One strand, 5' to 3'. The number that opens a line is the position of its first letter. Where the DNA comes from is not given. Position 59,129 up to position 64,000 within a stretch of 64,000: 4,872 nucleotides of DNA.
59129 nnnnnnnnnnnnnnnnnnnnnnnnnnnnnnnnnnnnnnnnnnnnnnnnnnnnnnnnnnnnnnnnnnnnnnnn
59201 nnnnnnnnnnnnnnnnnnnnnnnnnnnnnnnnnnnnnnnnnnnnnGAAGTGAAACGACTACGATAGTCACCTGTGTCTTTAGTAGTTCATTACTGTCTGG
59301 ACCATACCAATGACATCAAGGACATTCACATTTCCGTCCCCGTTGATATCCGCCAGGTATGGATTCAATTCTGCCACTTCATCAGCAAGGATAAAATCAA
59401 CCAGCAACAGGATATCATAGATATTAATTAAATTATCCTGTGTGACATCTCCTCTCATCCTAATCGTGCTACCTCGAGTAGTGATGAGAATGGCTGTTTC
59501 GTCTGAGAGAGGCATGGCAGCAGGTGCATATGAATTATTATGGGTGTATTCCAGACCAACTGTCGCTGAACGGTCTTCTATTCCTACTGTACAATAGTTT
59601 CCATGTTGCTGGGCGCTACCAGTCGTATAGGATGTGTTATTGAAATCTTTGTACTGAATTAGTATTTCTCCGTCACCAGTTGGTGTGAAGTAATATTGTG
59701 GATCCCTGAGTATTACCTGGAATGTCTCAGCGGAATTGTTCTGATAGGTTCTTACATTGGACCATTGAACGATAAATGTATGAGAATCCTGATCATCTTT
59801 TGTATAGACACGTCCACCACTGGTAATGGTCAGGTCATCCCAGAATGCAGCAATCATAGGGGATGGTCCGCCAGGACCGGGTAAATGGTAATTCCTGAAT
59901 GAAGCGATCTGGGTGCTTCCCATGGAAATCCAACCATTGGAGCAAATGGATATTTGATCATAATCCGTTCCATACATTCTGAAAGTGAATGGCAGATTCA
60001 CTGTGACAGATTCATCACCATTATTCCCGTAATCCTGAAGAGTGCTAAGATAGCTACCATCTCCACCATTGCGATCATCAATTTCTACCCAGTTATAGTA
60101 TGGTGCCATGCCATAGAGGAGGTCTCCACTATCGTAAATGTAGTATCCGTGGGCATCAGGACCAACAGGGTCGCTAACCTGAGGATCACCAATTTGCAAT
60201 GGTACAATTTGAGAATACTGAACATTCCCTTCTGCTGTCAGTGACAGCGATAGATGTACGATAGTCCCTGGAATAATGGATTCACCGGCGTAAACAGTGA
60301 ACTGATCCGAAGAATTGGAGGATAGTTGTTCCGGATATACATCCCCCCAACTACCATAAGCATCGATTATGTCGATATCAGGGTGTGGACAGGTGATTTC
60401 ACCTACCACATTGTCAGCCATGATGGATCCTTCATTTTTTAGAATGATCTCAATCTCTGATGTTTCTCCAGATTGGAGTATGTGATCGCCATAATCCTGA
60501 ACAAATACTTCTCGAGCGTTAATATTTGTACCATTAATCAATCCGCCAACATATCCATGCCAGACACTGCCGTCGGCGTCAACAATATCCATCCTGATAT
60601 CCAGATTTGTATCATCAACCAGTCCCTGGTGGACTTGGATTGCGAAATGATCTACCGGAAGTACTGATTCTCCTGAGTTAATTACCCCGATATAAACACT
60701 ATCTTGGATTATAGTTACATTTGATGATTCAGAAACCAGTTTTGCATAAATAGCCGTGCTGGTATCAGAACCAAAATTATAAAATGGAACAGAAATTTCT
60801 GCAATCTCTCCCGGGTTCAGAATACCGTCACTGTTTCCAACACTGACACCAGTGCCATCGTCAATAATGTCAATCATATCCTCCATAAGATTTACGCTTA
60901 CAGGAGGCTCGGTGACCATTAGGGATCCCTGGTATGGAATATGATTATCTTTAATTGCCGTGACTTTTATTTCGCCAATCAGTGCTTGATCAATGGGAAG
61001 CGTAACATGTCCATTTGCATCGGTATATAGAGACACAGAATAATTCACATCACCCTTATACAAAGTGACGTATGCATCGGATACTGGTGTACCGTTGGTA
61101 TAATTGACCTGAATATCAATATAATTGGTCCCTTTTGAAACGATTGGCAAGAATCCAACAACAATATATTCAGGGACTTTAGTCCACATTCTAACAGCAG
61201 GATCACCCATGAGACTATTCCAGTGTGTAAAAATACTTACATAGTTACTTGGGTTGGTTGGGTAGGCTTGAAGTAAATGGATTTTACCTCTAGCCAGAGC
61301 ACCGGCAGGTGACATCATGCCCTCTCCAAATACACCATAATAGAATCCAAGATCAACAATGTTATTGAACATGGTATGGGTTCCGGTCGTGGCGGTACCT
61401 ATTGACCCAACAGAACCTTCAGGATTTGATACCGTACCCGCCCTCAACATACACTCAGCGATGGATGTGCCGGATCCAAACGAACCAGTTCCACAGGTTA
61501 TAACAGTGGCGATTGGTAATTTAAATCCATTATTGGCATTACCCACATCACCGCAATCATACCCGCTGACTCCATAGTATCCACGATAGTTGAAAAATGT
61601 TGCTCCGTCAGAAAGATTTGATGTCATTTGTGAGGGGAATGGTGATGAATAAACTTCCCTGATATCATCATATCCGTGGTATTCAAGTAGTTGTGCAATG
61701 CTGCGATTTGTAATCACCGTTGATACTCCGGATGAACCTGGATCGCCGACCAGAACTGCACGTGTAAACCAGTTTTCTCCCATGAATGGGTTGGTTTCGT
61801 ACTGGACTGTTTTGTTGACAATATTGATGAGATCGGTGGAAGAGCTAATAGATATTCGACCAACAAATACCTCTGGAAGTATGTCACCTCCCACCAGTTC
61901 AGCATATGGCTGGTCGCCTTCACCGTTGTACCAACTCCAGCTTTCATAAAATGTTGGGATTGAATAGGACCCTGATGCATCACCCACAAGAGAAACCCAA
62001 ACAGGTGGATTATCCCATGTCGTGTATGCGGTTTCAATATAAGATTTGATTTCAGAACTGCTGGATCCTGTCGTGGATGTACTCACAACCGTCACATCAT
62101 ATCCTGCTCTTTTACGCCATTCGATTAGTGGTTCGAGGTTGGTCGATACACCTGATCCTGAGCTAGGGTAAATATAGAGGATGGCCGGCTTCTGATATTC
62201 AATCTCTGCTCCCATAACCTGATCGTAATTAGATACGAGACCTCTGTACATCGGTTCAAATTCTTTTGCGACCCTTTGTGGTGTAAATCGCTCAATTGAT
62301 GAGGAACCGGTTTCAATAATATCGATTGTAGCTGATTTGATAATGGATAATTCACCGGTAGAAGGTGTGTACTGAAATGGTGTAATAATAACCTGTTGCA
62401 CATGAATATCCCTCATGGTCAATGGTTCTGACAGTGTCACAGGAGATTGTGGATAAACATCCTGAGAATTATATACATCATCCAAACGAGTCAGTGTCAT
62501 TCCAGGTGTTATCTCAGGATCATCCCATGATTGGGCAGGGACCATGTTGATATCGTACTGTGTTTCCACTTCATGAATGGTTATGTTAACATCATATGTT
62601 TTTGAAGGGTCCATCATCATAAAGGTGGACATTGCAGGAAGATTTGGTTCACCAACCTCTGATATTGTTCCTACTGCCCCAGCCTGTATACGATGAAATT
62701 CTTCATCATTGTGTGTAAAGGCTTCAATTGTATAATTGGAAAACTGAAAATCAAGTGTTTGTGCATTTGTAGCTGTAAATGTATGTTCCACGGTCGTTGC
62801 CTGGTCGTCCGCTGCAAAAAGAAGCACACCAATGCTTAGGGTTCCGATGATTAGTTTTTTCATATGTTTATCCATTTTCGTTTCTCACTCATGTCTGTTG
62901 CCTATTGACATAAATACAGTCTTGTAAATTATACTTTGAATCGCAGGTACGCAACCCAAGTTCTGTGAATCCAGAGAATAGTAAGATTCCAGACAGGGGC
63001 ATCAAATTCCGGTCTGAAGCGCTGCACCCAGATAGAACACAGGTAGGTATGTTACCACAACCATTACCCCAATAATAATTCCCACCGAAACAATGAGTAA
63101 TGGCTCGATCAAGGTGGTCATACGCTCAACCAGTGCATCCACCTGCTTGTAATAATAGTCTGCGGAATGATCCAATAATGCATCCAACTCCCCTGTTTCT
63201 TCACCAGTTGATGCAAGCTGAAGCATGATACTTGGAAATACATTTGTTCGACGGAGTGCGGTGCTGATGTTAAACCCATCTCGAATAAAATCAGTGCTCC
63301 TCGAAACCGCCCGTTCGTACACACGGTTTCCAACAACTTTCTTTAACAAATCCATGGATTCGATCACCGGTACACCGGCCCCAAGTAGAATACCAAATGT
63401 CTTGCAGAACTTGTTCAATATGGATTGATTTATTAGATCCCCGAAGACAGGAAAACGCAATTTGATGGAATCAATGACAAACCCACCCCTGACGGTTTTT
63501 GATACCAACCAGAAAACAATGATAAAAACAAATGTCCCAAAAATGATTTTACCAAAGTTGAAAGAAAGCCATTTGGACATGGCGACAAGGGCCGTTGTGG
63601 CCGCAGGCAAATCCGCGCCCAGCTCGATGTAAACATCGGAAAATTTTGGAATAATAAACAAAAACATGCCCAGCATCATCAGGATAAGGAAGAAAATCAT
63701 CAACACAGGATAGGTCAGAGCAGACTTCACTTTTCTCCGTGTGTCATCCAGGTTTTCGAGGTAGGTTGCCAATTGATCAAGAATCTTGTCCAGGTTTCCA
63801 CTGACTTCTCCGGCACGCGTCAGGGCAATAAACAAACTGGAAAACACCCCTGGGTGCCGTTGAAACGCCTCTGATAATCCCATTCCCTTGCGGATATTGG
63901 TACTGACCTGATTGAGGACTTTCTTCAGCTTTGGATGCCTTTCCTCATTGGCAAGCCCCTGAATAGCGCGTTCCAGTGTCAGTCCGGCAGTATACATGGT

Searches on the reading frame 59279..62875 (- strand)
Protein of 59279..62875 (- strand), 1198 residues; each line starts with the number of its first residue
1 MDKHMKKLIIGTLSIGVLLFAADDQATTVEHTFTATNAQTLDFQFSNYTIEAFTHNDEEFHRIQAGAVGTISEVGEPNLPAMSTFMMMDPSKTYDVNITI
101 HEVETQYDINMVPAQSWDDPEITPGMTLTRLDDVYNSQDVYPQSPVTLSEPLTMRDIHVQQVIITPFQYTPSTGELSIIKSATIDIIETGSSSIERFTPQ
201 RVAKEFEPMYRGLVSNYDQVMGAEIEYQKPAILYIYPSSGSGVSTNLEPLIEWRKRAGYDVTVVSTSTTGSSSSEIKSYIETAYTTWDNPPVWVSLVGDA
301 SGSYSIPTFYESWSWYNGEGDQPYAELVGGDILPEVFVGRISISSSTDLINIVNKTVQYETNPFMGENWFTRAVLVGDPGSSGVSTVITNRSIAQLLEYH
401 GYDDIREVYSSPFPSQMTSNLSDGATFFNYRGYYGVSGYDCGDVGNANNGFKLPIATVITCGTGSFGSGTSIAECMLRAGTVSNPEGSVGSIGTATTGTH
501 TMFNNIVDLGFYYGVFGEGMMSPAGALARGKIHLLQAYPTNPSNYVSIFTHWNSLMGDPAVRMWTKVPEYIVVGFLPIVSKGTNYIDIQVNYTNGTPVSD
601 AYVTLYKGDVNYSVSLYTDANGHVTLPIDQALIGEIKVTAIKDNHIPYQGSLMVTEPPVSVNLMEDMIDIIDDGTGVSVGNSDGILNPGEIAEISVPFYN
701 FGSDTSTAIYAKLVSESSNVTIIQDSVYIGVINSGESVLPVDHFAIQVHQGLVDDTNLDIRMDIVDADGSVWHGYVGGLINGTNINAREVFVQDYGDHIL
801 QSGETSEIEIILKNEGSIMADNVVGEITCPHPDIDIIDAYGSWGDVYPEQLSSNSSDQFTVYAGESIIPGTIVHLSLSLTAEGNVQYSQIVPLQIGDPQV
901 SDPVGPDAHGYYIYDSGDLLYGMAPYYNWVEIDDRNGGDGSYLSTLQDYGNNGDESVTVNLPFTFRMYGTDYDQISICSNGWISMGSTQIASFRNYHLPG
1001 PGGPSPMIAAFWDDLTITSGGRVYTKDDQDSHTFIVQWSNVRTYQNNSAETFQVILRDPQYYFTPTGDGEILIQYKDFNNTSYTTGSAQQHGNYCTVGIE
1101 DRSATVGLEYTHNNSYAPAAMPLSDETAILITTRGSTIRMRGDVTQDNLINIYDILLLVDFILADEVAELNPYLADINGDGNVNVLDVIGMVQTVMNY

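Call 3: search_protein_families(library=pfam, proteins=[window:59279-62875:-], max_evalue=0.01)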
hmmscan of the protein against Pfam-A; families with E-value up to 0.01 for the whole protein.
window:59279-62875:- (1198 aa): 6 families
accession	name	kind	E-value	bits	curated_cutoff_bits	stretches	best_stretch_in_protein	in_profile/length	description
PF01364.23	Peptidase_C25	-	1.9e-48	166.1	23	1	244-563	10-374/374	Peptidase family C25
PF08126.16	Propeptide_C25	-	9.1e-17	61.3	22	1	41-187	24-171/205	Propeptide_C25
PF06119.19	NIDO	-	3.1e-08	34.3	25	1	974-1031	2-56/186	Nidogen-like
PF00404.24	Dockerin_1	-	8.1e-07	29.6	22.9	1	1142-1188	2-49/57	Dockerin type I domain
PF13620.12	CarboxypepD_reg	-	0.0011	19.7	32.3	1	589-649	5-63/82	Carboxypeptidase regulatory-like domain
PF02369.22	Big_1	-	0.0041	17.6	34.9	0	582-641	15-79/93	Bacterial Ig-like domain (group 1)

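Call 4: search_protein_families(library=ncbifam, proteins=[window:59279-62875:-], max_evalue=0.01)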
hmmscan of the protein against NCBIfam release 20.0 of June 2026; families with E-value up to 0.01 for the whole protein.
window:59279-62875:- (1198 aa): 4 families
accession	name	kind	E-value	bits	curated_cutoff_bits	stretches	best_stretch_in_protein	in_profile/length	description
NF033707.1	T9SS_sortase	equivalog_domain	3.9e-06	24.8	420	1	335-564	495-733/1095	type IX secretion system sortase PorU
NF045500.1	Omp28_seleno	equivalog_domain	5.3e-06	26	200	1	1141-1197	321-377/377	Omp28-related selenoprotein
NF052324.1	PorU_rel_Nterm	equivalog_domain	1.3e-05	23.6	450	1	331-570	523-773/879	putative type IX secretion system sortase PorU2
TIGR03900.1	prc_long_Delta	hypoth_equivalog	0.0014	16.7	660.95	1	670-768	673-766/973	MXAN_5808 family serine peptidase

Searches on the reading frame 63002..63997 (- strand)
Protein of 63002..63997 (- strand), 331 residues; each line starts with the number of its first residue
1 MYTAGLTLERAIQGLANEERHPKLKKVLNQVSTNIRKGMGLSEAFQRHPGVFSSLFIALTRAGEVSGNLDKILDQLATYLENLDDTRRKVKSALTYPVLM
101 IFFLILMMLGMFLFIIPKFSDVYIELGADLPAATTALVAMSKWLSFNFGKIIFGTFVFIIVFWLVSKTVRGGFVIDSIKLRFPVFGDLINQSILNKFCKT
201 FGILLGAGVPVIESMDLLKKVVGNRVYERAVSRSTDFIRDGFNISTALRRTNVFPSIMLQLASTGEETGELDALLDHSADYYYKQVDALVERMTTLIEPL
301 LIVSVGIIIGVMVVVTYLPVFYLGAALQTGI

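Call 45: search_protein_families(library=pfam, proteins=[window:63002-63997:-], max_evalue=0.001)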
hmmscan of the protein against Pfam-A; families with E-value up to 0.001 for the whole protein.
window:63002-63997:- (331 aa): 2 families
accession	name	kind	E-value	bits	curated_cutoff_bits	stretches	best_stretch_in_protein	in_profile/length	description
PF00482.28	T2SSF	-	8.1e-59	197.5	25.2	2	1-117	8-125/125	Type II secretion system (T2SS), protein F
PF12832.13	MFS_1_like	-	0.00031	20.3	25.2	1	82-159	197-277/373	MFS_1 like family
